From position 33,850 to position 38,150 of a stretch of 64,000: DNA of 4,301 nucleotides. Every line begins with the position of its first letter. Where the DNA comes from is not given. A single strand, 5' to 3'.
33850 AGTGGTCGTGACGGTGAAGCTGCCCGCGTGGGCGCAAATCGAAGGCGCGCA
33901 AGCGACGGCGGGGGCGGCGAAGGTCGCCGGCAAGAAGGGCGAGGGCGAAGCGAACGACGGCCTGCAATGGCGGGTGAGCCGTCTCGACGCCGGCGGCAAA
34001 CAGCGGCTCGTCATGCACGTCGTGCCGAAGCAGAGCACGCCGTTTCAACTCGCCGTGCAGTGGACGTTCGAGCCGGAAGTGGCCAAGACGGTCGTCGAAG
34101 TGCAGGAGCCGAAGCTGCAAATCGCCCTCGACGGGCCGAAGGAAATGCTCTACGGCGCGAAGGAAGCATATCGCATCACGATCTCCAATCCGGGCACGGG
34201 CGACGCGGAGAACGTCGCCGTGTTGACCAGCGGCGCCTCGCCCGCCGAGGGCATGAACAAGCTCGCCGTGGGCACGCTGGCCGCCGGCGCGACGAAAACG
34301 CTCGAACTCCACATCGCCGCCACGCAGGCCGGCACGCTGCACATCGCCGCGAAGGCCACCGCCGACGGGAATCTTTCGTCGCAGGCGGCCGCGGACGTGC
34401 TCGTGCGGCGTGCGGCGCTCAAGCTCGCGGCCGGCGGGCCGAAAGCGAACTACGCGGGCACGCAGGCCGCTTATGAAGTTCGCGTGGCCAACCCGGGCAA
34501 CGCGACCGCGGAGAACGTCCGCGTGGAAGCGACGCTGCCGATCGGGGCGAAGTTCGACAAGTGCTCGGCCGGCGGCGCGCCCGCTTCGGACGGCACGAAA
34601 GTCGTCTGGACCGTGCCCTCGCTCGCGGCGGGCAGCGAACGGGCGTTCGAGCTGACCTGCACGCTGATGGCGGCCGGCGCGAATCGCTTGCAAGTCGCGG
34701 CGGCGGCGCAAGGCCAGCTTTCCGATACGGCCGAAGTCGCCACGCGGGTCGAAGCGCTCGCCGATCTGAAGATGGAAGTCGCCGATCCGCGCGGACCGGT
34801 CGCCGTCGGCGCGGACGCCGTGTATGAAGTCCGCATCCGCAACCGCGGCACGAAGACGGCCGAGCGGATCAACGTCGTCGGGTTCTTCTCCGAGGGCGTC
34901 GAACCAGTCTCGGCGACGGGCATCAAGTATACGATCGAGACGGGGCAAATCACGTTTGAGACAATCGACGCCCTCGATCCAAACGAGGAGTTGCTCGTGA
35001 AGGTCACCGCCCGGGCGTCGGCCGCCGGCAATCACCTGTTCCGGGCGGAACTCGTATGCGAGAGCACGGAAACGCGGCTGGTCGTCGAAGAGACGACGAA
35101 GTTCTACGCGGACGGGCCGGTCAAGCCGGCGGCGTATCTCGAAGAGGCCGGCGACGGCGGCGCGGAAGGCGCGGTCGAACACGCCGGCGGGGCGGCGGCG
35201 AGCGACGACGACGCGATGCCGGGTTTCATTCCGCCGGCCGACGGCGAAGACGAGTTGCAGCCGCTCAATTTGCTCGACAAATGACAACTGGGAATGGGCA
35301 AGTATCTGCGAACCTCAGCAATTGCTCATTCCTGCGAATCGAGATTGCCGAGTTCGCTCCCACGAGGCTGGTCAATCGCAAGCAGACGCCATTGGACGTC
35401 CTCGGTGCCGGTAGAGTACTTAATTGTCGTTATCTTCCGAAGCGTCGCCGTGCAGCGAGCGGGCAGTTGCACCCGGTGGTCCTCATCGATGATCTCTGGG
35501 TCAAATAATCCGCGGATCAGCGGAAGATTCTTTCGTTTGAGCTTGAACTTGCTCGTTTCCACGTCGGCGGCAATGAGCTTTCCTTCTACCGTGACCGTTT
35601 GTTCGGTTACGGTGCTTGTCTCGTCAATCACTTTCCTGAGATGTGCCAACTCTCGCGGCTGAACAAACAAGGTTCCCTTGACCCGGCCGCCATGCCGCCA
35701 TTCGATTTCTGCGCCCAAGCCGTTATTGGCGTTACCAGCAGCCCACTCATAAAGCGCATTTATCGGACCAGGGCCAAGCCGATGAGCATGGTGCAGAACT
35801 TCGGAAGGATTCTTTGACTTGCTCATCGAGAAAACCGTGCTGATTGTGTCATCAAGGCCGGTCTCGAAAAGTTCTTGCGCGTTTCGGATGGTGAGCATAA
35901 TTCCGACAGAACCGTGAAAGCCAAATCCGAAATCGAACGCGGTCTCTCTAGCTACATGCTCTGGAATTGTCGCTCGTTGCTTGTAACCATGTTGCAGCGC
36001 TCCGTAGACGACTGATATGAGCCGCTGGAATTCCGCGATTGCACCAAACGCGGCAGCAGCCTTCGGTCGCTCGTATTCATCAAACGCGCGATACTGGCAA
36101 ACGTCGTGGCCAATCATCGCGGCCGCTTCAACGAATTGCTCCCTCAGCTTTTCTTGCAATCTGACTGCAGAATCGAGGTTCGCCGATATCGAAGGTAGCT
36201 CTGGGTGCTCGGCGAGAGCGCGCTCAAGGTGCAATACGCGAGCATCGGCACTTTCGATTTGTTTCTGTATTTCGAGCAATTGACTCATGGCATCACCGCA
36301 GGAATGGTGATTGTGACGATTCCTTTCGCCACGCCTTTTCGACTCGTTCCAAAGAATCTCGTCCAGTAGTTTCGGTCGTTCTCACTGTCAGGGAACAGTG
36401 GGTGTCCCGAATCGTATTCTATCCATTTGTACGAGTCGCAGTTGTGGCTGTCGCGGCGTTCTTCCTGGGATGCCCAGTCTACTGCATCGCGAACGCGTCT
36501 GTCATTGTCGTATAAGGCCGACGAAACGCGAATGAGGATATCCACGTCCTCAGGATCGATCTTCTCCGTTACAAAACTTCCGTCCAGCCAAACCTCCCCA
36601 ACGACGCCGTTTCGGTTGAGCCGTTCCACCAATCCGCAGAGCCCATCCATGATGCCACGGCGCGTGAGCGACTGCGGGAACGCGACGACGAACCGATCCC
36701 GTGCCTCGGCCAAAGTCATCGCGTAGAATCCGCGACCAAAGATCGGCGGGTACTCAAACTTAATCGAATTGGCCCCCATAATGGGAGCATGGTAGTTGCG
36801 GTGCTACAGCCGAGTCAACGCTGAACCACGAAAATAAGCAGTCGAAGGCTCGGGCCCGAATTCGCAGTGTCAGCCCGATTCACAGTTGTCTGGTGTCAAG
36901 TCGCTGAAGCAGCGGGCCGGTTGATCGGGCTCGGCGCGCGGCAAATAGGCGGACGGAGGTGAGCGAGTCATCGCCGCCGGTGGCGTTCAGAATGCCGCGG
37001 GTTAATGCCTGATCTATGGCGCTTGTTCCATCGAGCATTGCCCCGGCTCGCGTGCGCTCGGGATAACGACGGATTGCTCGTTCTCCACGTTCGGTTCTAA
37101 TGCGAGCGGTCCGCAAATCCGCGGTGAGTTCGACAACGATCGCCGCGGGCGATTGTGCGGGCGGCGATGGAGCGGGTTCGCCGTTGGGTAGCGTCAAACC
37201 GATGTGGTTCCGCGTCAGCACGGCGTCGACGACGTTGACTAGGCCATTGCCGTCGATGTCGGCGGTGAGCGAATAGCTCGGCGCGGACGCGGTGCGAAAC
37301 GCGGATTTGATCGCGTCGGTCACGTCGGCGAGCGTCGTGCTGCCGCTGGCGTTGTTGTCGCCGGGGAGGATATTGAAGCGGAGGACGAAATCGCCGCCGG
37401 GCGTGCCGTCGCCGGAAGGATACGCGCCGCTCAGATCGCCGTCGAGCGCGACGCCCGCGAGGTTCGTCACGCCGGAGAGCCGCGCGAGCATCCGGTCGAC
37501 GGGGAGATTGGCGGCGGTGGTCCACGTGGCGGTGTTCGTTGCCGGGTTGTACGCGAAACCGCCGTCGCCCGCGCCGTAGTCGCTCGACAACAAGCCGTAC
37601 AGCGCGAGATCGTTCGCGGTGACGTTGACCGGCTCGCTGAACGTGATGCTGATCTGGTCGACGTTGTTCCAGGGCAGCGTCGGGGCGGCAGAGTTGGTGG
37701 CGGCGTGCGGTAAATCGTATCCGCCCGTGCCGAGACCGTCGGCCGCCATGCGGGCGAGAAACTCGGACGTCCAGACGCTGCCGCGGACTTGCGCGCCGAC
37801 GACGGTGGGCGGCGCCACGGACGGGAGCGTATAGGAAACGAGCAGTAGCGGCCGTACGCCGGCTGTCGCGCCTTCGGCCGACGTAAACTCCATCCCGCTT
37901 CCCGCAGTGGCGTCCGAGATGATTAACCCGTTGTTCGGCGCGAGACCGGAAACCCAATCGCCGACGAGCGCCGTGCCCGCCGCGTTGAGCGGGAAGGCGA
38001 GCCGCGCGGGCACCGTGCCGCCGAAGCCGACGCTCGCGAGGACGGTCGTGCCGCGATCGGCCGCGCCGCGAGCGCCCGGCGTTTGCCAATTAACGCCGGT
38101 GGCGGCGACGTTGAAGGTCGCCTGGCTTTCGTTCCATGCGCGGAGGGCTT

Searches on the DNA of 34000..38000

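Call 69: search_rna_families(source=window, start=34000, end=38000, threshold=evalue, max_evalue=0.1)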
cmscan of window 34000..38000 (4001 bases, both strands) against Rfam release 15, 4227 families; matches with E-value up to 0.1: 0.
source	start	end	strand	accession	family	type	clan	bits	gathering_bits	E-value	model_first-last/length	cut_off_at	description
